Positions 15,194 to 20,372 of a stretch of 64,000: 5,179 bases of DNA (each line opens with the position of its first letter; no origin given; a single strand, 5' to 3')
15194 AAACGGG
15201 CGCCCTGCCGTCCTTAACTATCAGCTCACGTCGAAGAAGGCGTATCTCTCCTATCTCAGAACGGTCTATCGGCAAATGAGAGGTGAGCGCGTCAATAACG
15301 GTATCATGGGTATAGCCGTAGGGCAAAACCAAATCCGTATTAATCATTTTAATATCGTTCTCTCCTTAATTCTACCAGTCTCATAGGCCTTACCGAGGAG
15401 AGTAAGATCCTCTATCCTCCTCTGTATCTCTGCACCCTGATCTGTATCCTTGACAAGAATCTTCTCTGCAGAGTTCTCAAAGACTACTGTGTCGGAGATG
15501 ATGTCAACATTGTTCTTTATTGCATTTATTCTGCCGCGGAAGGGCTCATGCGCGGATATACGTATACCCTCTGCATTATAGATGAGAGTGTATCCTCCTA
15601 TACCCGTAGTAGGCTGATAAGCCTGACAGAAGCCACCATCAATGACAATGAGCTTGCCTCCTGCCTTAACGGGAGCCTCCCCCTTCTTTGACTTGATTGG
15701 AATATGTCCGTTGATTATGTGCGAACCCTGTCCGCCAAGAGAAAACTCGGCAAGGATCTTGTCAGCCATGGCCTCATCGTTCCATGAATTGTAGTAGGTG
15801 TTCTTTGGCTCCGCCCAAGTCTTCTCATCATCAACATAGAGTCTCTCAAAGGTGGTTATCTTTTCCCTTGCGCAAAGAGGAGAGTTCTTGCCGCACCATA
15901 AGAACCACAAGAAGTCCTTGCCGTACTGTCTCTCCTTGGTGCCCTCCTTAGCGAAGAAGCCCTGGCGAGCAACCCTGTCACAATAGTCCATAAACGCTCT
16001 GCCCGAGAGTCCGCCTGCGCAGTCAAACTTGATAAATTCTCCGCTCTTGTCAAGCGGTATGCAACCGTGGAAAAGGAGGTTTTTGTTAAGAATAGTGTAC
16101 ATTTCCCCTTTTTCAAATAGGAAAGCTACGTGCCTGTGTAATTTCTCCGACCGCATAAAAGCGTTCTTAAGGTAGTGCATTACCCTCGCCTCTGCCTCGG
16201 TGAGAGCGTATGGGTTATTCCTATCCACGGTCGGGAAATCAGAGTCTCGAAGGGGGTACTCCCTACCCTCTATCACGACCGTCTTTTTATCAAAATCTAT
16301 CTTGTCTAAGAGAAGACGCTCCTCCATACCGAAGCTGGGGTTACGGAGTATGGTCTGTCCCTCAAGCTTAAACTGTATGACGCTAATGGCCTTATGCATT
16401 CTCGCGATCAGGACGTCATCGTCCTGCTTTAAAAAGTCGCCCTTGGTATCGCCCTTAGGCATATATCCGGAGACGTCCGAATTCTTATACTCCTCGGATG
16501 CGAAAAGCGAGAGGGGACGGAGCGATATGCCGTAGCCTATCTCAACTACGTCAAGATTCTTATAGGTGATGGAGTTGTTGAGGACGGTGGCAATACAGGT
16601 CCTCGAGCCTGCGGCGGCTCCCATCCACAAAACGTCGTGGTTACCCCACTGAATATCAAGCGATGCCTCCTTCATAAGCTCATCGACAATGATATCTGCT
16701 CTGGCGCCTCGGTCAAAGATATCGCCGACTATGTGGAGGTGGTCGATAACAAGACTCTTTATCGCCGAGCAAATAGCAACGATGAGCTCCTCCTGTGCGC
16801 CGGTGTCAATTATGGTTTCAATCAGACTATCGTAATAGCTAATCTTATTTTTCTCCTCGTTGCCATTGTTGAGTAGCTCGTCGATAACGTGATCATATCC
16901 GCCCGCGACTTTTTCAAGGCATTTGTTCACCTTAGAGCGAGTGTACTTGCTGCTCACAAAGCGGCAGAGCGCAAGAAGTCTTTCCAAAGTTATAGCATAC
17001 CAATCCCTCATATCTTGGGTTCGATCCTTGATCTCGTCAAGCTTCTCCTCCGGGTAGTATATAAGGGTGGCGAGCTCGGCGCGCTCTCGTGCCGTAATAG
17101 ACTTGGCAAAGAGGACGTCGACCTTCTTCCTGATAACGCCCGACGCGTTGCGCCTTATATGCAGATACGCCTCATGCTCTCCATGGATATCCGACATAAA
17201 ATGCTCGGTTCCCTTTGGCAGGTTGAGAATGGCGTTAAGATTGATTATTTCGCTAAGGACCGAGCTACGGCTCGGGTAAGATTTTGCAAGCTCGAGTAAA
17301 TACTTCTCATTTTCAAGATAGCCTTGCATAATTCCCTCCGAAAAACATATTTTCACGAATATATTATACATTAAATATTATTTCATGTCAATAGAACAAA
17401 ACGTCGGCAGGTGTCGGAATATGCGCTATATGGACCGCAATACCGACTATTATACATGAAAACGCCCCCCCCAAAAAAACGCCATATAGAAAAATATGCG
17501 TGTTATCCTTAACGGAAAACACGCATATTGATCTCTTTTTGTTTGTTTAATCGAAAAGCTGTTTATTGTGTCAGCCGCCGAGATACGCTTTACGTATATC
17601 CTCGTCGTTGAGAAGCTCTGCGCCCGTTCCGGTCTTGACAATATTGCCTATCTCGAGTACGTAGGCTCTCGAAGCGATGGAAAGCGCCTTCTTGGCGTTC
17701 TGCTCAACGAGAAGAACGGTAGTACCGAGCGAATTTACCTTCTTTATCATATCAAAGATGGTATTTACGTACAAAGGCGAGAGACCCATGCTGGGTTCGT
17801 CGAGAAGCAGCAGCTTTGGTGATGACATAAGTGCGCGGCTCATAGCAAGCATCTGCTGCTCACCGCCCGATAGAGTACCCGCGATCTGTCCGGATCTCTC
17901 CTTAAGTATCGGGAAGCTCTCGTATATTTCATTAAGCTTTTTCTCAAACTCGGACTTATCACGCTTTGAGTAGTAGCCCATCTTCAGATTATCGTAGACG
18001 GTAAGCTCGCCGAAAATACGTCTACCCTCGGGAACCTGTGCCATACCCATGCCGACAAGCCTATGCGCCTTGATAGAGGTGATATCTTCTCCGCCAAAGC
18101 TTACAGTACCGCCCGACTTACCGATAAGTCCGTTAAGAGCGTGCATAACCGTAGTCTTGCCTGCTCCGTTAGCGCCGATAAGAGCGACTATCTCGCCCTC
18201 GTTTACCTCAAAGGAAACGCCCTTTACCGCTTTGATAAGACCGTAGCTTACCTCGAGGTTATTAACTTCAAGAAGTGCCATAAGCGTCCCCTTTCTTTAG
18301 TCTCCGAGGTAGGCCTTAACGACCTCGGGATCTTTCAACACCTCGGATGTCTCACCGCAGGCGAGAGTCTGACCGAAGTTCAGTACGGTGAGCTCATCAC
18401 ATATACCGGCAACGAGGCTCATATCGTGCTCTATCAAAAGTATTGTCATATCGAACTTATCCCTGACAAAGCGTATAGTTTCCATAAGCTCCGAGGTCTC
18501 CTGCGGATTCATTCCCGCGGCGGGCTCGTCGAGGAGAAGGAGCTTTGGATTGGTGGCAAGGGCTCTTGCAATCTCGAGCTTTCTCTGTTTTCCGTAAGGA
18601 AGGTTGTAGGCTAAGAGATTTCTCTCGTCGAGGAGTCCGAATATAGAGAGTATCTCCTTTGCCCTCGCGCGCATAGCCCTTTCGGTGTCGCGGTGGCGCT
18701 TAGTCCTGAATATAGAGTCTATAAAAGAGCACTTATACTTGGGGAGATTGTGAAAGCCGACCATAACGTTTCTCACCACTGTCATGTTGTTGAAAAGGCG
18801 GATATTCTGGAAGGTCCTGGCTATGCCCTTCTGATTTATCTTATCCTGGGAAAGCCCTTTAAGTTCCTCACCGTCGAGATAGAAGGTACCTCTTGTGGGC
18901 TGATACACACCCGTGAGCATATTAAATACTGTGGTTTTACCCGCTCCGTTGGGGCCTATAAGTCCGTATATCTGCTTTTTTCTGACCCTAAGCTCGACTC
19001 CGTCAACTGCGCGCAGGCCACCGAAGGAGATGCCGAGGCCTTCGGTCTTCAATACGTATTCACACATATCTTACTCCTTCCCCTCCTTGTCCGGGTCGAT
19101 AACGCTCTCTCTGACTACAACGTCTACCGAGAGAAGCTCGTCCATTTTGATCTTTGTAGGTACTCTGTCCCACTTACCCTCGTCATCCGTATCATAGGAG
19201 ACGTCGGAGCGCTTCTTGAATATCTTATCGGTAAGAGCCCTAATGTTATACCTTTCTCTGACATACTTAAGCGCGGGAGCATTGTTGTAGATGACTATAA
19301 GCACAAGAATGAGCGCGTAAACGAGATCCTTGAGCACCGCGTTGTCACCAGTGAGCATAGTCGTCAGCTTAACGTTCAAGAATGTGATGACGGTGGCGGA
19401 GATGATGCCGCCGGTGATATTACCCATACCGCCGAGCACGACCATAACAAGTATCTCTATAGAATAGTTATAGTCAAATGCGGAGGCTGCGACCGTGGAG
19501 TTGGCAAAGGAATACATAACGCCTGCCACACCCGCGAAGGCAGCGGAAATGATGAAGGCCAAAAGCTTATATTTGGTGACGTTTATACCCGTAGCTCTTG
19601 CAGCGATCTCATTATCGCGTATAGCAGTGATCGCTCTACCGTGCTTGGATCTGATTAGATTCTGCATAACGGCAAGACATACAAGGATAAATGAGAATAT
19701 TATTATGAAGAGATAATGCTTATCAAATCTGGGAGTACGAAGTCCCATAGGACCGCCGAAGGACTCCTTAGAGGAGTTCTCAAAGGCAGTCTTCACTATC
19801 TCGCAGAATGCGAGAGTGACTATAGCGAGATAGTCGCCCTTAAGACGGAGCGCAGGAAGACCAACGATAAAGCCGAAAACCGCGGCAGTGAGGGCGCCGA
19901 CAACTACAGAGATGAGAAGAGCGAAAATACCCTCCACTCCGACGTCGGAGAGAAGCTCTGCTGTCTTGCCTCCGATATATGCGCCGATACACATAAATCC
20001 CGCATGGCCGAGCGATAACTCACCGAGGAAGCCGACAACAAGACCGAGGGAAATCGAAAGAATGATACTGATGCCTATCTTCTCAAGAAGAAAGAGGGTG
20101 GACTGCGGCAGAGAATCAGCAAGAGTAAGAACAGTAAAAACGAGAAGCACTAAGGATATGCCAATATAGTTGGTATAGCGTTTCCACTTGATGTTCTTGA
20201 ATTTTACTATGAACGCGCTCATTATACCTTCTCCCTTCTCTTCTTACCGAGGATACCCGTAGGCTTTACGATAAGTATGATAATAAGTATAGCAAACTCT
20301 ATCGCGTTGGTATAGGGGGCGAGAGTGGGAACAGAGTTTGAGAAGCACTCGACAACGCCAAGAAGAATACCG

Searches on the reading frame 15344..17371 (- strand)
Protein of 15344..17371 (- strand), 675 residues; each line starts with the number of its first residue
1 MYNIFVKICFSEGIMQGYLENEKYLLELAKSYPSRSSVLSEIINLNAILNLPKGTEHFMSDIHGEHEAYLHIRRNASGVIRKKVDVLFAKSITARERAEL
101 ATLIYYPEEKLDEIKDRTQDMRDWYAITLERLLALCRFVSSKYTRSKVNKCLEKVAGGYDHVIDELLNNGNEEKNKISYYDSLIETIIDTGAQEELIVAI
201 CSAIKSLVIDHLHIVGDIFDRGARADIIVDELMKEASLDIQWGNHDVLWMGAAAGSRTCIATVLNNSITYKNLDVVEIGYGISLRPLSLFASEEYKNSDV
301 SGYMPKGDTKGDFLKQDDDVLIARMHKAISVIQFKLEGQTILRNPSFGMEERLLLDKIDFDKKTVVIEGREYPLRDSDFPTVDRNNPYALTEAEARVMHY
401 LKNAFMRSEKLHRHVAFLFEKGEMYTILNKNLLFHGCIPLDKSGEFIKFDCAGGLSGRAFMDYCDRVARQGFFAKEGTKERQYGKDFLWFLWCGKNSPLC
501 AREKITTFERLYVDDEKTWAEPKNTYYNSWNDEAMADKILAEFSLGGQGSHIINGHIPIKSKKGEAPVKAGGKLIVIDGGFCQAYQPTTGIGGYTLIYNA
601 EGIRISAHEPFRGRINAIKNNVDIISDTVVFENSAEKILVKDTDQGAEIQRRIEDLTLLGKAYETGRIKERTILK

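Call 86: search_protein_families(library=pfam, proteins=[window:15344-17371:-], max_evalue=0.00001)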
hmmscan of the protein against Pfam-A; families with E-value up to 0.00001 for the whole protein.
window:15344-17371:- (675 aa): 1 family
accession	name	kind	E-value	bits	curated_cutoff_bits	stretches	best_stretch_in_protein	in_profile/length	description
PF06874.16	FBPase_2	-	6e-275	914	27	1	23-664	1-638/639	Firmicute fructose-1,6-bisphosphatase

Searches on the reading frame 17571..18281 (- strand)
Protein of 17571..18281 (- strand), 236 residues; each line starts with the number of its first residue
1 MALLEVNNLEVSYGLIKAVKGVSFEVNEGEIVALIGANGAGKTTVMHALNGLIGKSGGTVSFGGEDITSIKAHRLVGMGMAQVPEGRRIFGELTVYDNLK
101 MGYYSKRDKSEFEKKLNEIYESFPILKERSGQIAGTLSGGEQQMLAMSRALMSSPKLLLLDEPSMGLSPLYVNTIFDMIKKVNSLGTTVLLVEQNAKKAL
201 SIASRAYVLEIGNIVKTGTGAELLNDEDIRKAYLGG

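Call 8: search_protein_families(library=pfam, proteins=[window:17571-18281:-], max_evalue=0.001)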
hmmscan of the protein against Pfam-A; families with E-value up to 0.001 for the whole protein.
window:17571-18281:- (236 aa): 5 families
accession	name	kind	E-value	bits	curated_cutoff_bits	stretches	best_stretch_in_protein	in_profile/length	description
PF00005.33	ABC_tran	-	3.3e-30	105.9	25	1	19-164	1-136/137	ABC transporter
PF13304.12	AAA_21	-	1.1e-11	45.8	27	2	31-68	1-43/304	AAA domain, putative AbiEii toxin, Type IV TA system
PF02463.25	SMC_N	-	1.1e-05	25.4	40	1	30-183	25-187/220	RecF/RecN/SMC N terminal domain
PF13604.12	AAA_30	-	0.00011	22.4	27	0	30-61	19-50/191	AAA domain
PF13555.12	AAA_29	-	0.00088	19.4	27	0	21-52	14-45/61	P-loop containing region of AAA domain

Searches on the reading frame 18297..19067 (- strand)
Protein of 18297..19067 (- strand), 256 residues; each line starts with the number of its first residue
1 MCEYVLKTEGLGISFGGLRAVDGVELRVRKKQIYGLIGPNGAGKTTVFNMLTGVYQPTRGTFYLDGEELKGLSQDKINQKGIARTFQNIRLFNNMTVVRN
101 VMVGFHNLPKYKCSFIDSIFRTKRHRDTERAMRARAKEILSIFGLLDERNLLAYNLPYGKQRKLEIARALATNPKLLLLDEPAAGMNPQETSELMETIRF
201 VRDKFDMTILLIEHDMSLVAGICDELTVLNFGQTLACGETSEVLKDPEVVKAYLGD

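Call 8: search_protein_families(library=pfam, proteins=[window:18297-19067:-], max_evalue=0.001)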
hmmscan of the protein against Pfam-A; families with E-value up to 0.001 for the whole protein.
window:18297-19067:- (256 aa): 4 families
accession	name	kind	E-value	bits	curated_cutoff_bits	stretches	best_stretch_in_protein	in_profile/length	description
PF00005.33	ABC_tran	-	1.6e-32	113.4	25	1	22-183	2-136/137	ABC transporter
PF13304.12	AAA_21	-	2.5e-10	41.3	27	1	129-199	220-284/304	AAA domain, putative AbiEii toxin, Type IV TA system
PF12399.14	BCA_ABC_TP_C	-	9.9e-06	25.5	25.5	1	233-256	1-24/27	Branched-chain amino acid ATP-binding cassette transporter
PF13401.12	AAA_22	-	0.00059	20.6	27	0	30-212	4-121/130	AAA domain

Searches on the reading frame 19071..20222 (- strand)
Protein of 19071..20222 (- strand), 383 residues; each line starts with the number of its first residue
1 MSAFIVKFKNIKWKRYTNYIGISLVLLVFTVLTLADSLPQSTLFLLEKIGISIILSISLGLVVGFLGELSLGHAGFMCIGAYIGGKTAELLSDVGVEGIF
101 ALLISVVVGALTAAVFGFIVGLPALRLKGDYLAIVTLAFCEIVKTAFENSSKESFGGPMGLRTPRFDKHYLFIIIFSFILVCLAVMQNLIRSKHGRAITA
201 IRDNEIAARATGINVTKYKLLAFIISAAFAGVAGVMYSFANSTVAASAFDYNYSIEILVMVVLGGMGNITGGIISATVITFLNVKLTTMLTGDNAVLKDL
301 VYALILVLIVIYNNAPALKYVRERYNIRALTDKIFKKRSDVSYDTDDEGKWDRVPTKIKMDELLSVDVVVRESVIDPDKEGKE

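Call 8: search_protein_families(library=pfam, proteins=[window:19071-20222:-], max_evalue=0.001)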
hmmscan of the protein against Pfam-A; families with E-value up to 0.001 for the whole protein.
window:19071-20222:- (383 aa): 1 family
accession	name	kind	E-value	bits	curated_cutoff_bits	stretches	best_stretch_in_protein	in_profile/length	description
PF02653.21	BPD_transp_2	-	4.6e-46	157.6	26.8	1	43-310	3-269/269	Branched-chain amino acid transport system / permease component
